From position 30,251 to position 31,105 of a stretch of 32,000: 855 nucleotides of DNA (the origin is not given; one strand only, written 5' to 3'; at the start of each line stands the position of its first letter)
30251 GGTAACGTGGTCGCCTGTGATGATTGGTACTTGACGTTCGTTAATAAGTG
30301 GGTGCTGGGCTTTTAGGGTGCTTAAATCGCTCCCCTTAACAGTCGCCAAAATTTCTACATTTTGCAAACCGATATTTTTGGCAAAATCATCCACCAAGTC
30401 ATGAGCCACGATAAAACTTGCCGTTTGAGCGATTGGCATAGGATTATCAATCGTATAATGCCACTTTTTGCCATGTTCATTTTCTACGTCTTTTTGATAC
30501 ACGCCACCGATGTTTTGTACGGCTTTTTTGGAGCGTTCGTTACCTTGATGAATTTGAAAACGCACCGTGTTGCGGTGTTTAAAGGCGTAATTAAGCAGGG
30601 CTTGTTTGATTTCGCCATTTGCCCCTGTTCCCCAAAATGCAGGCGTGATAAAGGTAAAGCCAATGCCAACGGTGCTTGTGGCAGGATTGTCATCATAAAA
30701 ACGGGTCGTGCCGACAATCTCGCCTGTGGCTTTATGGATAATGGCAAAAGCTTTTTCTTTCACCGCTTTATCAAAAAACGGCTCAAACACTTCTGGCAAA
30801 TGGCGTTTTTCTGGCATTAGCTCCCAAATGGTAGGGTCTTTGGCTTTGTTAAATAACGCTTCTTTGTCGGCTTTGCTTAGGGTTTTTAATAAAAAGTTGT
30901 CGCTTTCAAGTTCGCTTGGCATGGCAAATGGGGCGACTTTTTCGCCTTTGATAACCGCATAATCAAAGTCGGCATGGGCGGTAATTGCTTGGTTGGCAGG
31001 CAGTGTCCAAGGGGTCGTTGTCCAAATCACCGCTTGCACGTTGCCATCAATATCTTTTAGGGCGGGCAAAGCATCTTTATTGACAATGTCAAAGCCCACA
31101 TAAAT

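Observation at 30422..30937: A complete GNAT acetyltransferase domain is inserted in-frame into the CP1 editing domain of isoleucyl-tRNA synthetase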

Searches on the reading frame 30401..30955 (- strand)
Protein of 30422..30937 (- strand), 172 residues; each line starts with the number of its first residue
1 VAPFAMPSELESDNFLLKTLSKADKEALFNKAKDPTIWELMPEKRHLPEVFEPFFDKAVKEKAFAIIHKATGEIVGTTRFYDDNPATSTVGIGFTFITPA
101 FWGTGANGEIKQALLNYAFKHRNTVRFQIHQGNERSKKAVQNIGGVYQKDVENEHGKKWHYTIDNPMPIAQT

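Call 3: search_protein_families(library=pfam, proteins=[window:30422-30937:-], max_evalue=1)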
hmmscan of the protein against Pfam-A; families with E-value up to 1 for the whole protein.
window:30422-30937:- (172 aa): 2 families
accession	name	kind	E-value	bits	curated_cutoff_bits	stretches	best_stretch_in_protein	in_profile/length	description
PF13302.13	Acetyltransf_3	-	6.5e-17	62.9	25.4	1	16-144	3-136/138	Acetyltransferase (GNAT) domain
PF00583.31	Acetyltransf_1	-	1.2e-07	32.4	20.7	1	43-138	13-109/116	Acetyltransferase (GNAT) family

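Call 4: search_protein_families(library=ncbifam, proteins=[window:30422-30937:-], max_evalue=1)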
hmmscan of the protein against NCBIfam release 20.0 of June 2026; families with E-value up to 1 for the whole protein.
window:30422-30937:- (172 aa): 2 families
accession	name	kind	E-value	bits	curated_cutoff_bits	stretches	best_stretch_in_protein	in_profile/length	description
NF040702.1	ileS_w_GNAT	exception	4.4e-75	253.1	1999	1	3-167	275-439/1100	isoleucine--tRNA ligase, N-acetyltransferase domain-containing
NF047619.1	NADase_discoid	domain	0.096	12.8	38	1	101-164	26-90/130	NADase-type glycan-binding domain-containing protein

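Call 5: search_solved_structures(query=window:30422-30937:-, max_evalue=10, show_alignments=3)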
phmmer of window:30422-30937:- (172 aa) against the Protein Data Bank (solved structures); distinct sequences matched with E-value up to 10: 9.
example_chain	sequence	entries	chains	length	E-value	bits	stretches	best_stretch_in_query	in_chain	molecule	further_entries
8gxk_A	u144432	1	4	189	1.3e-09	41.6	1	59-153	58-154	Protein N-acetyltransferase, RimJ/RimL family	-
8gxf_B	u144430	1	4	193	3.6e-08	37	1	69-153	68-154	GCN5 family acetyltransferase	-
8gxj_A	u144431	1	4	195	1.3e-07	35.1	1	62-148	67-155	N-acetyltransferase domain-containing protein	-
1yre_A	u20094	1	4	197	1.4e-07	35.1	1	62-148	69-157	hypothetical protein PA3270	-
2z0z_A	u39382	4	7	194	6.7e-06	29.6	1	73-148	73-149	Putative uncharacterized protein TTHA1799 | Ribosomal-protein-alanine acetyltransferase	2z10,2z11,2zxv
3tcv_A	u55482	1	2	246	6.8e-05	26.3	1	50-147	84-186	GCN5-related N-acetyltransferase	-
7kpp_A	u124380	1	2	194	0.00018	25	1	6-122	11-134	Acetyltransferase PA3944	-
6edd_A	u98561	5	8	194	0.00033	24.1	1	6-122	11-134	Acetyltransferase PA3944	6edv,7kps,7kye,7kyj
3fbu_A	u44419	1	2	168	0.0036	20.7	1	12-159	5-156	Acetyltransferase, GNAT family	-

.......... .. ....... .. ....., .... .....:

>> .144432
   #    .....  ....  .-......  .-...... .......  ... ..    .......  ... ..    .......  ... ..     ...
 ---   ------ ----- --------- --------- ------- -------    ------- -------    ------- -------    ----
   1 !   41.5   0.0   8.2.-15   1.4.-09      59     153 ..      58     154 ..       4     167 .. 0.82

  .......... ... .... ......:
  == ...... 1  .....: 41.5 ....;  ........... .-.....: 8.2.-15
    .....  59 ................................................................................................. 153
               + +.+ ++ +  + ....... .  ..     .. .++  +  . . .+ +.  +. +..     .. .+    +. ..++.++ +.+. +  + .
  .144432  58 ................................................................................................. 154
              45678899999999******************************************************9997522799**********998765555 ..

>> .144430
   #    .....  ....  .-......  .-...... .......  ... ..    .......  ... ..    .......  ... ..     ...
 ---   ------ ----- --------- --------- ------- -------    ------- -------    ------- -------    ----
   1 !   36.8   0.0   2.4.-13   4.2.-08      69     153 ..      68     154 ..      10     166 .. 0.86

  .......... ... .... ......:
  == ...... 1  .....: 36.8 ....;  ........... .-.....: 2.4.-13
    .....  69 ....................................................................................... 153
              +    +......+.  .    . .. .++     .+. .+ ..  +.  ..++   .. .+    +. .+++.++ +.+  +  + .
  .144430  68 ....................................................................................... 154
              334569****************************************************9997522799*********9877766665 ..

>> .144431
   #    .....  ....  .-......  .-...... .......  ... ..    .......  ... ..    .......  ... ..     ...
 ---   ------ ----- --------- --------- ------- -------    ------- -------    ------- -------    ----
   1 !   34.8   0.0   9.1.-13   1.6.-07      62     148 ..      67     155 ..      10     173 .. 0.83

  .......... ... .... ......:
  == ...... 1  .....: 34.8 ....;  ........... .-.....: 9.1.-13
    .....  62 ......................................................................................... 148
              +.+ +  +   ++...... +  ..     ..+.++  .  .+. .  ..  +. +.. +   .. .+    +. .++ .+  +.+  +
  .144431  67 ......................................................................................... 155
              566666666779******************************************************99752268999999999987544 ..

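Call 11: find_homologous_proteins(query=window:30422-30937:-, max_evalue=0.001)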
Query window:30422-30937:-: 20 candidates shared short words with the query, none scored E <= 0.001.

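Call 18: search_protein_representatives(protein=window:30422-30937:-)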
Query: 172 residues. Proteins with E-value up to 0.001 (for the whole library): 1756; up to 1e-10: 421; up to 1e-30: 2. The best 150 are listed.
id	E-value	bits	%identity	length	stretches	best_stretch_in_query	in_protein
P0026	2.7e-69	249.0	66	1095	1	4-170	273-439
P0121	6.2e-31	124.1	40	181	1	4-162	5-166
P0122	5.3e-29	117.8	43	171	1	2-149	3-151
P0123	1.3e-27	113.4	43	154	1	27-157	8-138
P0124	1.9e-27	112.8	41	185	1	10-152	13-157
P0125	1.1e-26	110.3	38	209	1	10-148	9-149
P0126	1.3e-26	110.1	45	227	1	19-149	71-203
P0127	1.9e-26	109.5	38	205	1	4-171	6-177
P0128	2.0e-26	109.4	41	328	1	7-158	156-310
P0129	5.6e-26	108.0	44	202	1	14-144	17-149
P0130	7.1e-26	107.7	41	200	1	12-146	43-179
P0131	1.0e-25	107.2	39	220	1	9-153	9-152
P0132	1.2e-25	106.9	42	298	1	10-152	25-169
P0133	1.3e-25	106.8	40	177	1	4-147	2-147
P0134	2.1e-25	106.2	40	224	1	3-152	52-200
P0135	2.8e-25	105.7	41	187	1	7-146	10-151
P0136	6.5e-25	104.5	39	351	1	7-150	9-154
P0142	1.5e-24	103.3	38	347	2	16-152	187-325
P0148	6.6e-24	101.3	40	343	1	2-147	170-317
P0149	6.8e-24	101.2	45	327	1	18-145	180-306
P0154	5.5e-23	98.3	40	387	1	9-169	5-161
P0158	1.3e-22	97.1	38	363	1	9-149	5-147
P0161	1.8e-22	96.6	37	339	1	8-154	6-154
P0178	1.2e-21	93.9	38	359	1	18-153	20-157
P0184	2.3e-21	93.0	38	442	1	10-147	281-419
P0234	4.9e-19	85.4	35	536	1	10-151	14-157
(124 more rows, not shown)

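Call 19: search_protein_families(library=ncbifam, proteins=[P0121, P0122, P0124, P0125, P0127, P0128, P0129, P0133, P0136, P0142], max_evalue=0.001)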
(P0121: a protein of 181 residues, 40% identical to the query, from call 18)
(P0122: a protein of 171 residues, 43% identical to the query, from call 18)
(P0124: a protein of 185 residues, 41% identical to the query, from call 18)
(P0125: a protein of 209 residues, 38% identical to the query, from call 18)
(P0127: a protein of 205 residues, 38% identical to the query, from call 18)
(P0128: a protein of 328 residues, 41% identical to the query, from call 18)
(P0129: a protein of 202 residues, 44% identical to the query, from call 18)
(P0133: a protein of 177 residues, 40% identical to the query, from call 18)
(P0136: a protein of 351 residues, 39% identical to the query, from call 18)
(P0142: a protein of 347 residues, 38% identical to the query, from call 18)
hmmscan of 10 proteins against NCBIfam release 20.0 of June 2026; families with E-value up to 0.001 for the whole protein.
P0121 (181 aa): 1 family
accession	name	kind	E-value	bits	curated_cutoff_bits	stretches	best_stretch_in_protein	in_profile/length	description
NF040702.1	ileS_w_GNAT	exception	5.5e-42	143.5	1999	1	3-162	274-430/1100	isoleucine--tRNA ligase, N-acetyltransferase domain-containing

P0122 (171 aa): 1 family
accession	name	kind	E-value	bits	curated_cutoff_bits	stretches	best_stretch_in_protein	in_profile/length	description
NF040702.1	ileS_w_GNAT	exception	1.9e-45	155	1999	1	3-166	274-433/1100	isoleucine--tRNA ligase, N-acetyltransferase domain-containing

P0124 (185 aa): 1 family
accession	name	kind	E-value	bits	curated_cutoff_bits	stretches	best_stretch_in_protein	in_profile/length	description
NF040702.1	ileS_w_GNAT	exception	7.2e-38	129.8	1999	1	8-158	277-425/1100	isoleucine--tRNA ligase, N-acetyltransferase domain-containing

P0125 (209 aa): 1 family
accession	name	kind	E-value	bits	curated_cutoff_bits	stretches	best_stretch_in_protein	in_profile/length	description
NF040702.1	ileS_w_GNAT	exception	1.8e-34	118.6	1999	1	9-149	282-420/1100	isoleucine--tRNA ligase, N-acetyltransferase domain-containing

P0127 (205 aa): 2 families
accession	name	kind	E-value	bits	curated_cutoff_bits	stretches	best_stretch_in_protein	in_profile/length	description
NF040702.1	ileS_w_GNAT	exception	4.9e-35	120.5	1999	1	4-173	274-439/1100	isoleucine--tRNA ligase, N-acetyltransferase domain-containing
NF000225.3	AAC_6p_Strep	exception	0.0004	20.3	250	0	12-147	2-120/156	aminoglycoside 6'-N-acetyltransferase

P0128 (328 aa): 7 families
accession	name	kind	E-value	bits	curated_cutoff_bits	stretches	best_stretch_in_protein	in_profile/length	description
NF040702.1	ileS_w_GNAT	exception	1.1e-35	122.6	1999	1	139-309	263-430/1100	isoleucine--tRNA ligase, N-acetyltransferase domain-containing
TIGR01575.1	rimI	equivalog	1.8e-07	31.4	86.4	1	43-133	29-118/132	ribosomal protein S18-alanine N-acetyltransferase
NF000358.1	sat2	exception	1.9e-05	24.5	360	1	51-127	64-140/174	streptothricin N-acetyltransferase Sat2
NF033083.0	AAC_3_I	equivalog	0.00016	21.9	200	1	73-127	80-134/145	AAC(3)-I family aminoglycoside N-acetyltransferase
NF005840.0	PRK07757.1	equivalog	0.00045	20.1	154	1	43-130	39-121/153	N-acetyltransferase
NF040501.1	resist_ArsN2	equivalog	0.00087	18.9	125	0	46-131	24-105/133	arsenic resistance N-acetyltransferase ArsN2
NF053587.1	SpmdActasePaiA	equivalog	0.00096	19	250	0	66-131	86-151/172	spermidine/spermine N(1)-acetyltransferase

P0129 (202 aa): 1 family
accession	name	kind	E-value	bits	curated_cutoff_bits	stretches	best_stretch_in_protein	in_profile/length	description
NF040702.1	ileS_w_GNAT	exception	1.3e-30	105.8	1999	1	17-170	286-435/1100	isoleucine--tRNA ligase, N-acetyltransferase domain-containing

P0133 (177 aa): 1 family
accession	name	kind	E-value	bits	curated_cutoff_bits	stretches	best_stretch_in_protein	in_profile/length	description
NF040702.1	ileS_w_GNAT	exception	1.5e-38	132.1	1999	1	2-154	276-426/1100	isoleucine--tRNA ligase, N-acetyltransferase domain-containing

P0136 (351 aa): 1 family
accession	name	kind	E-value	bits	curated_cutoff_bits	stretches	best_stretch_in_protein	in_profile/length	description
NF040702.1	ileS_w_GNAT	exception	3.9e-35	120.8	1999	1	9-154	279-422/1100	isoleucine--tRNA ligase, N-acetyltransferase domain-containing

P0142 (347 aa): 13 families
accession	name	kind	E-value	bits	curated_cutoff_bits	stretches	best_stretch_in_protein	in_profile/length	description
NF040702.1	ileS_w_GNAT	exception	1.4e-37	128.9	1999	1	182-333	283-432/1100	isoleucine--tRNA ligase, N-acetyltransferase domain-containing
NF011709.0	PRK15130.1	equivalog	4.6e-15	55.9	218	1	51-172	49-169/186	spermidine N1-acetyltransferase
TIGR03585.1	PseH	equivalog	7.4e-09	35.9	93.1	1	63-156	55-146/156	UDP-4-amino-4,6-dideoxy-N-acetyl-beta-L-altrosamine N-acetyltransferase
TIGR01575.1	rimI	equivalog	8.9e-08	32.4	86.4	1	84-150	54-119/132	ribosomal protein S18-alanine N-acetyltransferase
NF040503.1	resist_ArsN1a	equivalog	7.2e-07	29.1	170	1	60-160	49-150/159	arsinothricin resistance N-acetyltransferase ArsN1 family A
NF007527.0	PRK10140.1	equivalog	1.3e-06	28.3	236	1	63-160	55-153/162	N-acetyltransferase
NF007807.0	PRK10514.1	equivalog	5.8e-06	26.3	134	1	62-147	54-126/147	acetyltransferase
NF007539.0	PRK10151.1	equivalog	0.0001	21.9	184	0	67-158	75-165/179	50S ribosomal protein L7/L12-serine acetyltransferase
NF012165.0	AAC_6p_set_A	equivalog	0.00014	21.7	280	0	9-147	7-151/177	aminoglycoside 6'-N-acetyltransferase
NF000225.3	AAC_6p_Strep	exception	0.00034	20.6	250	0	69-152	50-133/156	aminoglycoside 6'-N-acetyltransferase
NF033693.0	AAC_6p_Ie_fam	exception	0.00046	20.4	340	0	4-155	9-165/179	AAC(6')-Ie family aminoglycoside N-acetyltransferase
NF033083.0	AAC_3_I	equivalog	0.00046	20.4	200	0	73-146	65-137/145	AAC(3)-I family aminoglycoside N-acetyltransferase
TIGR04431.1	N6_acetyl_AAC6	equivalog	0.00062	19.4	260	0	83-147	93-158/184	AacA4 family aminoglycoside N(6')-acetyltransferase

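Call 20: list_cluster_members(proteins=[P0121, P0122, P0124, P0125, P0127, P0128, P0129, P0133, P0135, P0136])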
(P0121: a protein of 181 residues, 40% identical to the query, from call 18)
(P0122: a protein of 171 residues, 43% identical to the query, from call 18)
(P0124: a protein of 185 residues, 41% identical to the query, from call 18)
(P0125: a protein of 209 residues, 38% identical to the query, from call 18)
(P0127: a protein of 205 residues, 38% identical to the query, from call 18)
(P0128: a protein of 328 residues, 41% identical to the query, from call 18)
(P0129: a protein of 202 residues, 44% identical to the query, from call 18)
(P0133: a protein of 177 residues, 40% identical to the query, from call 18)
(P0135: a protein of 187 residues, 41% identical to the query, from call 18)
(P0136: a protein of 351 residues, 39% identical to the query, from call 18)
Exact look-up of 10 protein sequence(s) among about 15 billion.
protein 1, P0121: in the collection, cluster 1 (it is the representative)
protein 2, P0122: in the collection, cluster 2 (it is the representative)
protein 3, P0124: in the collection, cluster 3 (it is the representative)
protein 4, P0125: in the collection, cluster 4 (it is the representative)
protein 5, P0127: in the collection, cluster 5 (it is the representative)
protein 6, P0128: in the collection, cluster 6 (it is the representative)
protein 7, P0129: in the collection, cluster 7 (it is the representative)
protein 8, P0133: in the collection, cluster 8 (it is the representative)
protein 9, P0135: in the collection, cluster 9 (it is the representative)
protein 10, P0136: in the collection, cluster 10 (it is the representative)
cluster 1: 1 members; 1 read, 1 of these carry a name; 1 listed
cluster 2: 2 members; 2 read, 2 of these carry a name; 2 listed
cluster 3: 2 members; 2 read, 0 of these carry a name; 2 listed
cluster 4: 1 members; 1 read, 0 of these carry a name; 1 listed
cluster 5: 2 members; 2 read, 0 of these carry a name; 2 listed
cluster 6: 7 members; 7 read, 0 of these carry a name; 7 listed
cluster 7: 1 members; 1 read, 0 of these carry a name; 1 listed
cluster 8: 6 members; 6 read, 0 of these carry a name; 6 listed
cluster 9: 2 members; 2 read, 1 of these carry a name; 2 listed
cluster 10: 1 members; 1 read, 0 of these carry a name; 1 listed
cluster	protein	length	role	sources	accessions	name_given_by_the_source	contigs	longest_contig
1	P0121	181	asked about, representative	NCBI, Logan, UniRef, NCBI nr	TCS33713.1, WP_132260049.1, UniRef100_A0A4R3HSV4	RimJ/RimL family protein N-acetyltransferase [Paucimonas lemoignei] | RimJ/RimL family protein N-acetyltransferase n=1 Tax=Paucimonas lemoignei TaxID=29443 ... | GNAT family N-acetyltransferase [Paucimonas lemoignei]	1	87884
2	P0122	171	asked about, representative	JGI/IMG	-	RimJ/RimL family protein N-acetyltransferase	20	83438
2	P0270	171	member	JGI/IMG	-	RimJ/RimL family protein N-acetyltransferase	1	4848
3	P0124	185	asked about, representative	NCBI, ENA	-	-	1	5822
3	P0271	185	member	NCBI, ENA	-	-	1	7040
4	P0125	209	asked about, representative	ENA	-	-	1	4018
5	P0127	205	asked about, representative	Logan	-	-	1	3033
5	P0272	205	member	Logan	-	-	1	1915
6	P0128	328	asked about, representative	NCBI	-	-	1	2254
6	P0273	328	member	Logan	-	-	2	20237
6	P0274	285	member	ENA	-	-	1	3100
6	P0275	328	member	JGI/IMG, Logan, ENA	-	-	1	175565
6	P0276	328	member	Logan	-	-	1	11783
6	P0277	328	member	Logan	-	-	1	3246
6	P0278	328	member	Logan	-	-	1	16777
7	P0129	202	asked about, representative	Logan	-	-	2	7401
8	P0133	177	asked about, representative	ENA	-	-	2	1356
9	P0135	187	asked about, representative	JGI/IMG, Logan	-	RimJ/RimL family protein N-acetyltransferase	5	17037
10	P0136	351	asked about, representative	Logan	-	-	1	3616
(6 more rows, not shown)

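Call 28: find_related_loci(query=A3, collection=genome_contigs, flank=6000)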
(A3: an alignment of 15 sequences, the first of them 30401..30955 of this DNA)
Query A3 (185 aa) in genome_contigs; peptide patterns used: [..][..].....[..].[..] (x = any residue, [..] = any of these).
29 stretches matched a pattern; 20 encode a relative of the query (tblastn E <= 1e-3); 20 distinct loci.
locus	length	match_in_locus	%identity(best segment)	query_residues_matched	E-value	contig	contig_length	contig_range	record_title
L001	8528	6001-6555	68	1-185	4e-85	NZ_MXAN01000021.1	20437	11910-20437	Moraxella lacunata strain CCUG 4441 CCUG_4441T_0000021, whole genome shotgun sequence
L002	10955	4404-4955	65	1-184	6e-83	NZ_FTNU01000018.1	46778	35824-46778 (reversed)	Moraxella cuniculi DSM 21768, whole genome shotgun sequence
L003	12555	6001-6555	65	1-185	3e-81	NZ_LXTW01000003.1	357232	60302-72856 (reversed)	Moraxella nonliquefaciens strain CCUG 348 contig_11, whole genome shotgun sequence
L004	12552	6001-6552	64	1-184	2e-80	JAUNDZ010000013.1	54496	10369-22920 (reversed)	MAG: Moraxella sp. isolate S24M_Sa_22 NODE_169_length_54496_cov_31.642255, whole genome shotgun sequence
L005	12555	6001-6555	65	1-185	1e-80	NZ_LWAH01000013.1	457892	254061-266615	Moraxella catarrhalis strain CCUG 353 contig_4, whole genome shotgun sequence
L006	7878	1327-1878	62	1-184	1e-80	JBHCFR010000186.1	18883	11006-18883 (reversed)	MAG: Moraxella sp. isolate Z2-89_MAG_3 Z2-89__78690, whole genome shotgun sequence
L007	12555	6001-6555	65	1-185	1e-80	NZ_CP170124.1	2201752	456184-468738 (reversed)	Moraxella sp. ATCC 23246 chromosome, complete genome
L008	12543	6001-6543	60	1-184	4e-73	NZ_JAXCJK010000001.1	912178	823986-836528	Moraxella sp. Pampa NODE_1_length_912178_cov_179.164416, whole genome shotgun sequence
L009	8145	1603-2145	56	1-184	3e-65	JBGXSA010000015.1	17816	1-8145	MAG: Moraxella sp. isolate Z2-37_MAG_38 Z2-37__64275, whole genome shotgun sequence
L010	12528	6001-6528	49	10-185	7e-57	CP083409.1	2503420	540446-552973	Moraxella osloensis strain FLMOS1 chromosome, complete genome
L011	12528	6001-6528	49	10-185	8e-57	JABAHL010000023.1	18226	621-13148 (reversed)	Moraxella osloensis strain 8444 NODE_23_length_18226_cov_41.738228, whole genome shotgun sequence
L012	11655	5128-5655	49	10-185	4e-56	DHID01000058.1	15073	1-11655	MAG TPA_asm: Enhydrobacter sp. UBA4755 UBA4755_contig_16, whole genome shotgun sequence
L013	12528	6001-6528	48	10-185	3e-56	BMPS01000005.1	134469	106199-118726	Streptomyces cinereus JCM 3040 DNA, sequence005, whole genome shotgun sequence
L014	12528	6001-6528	49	10-185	4e-56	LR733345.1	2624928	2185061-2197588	Enhydrobacter sp. 8BJ isolate Enhydrobacter sp. 8BJ genome assembly, scaffold: ENHYD8BJ_scaffold1, whole genome shotgun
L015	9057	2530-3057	48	10-185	6e-55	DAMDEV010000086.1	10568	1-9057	MAG TPA_asm: Moraxella sp. isolate CTOTU50404 NODE_194_length_10568_cov_5.559688, whole genome shotgun sequence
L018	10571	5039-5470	38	10-150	6e-27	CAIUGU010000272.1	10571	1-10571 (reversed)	MAG: uncultured proteobacterium isolate ErkenSummer_bin-6785 genome assembly, contig: bin-6785:272/286, whole genome sho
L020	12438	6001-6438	37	16-157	8e-26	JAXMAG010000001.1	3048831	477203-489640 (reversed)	MAG: Phycisphaerales bacterium isolate STL-PLA4 C1.106.fa-1, whole genome shotgun sequence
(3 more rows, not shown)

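Call 32: predict_structure(alignment_id=A2)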
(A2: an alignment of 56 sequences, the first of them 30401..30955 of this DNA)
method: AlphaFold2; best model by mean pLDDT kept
length: 185 residues; sequences in the alignment: 56
mean_pLDDT: 95.9   pTM: 0.90
mean pLDDT of the five models: 95.9, 95.7, 95.6, 95.3, 95.1
residues with pLDDT >= 90: 166; 70-90: 19; 50-70: 0; < 50: 0
segments of 3 or more residues with pLDDT < 50: none
pLDDT, mean of each block of 10 residues (from residue 1): 87 98 99 98 95 98 98 99 98 95 97 98 98 97 96 96 96 92 82
secondary structure, 60 per line:
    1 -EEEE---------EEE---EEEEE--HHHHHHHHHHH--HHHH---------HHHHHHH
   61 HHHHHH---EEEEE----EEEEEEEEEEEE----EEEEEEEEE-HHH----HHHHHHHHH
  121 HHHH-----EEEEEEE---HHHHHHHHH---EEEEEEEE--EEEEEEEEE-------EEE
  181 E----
elements in order: E2-5 E15-17 E21-25 H28-38 H41-44 H54-66 E70-74 E79-90 E95-103 H112-124 E130-136 H140-148 E152-159 E162-170 E178-181
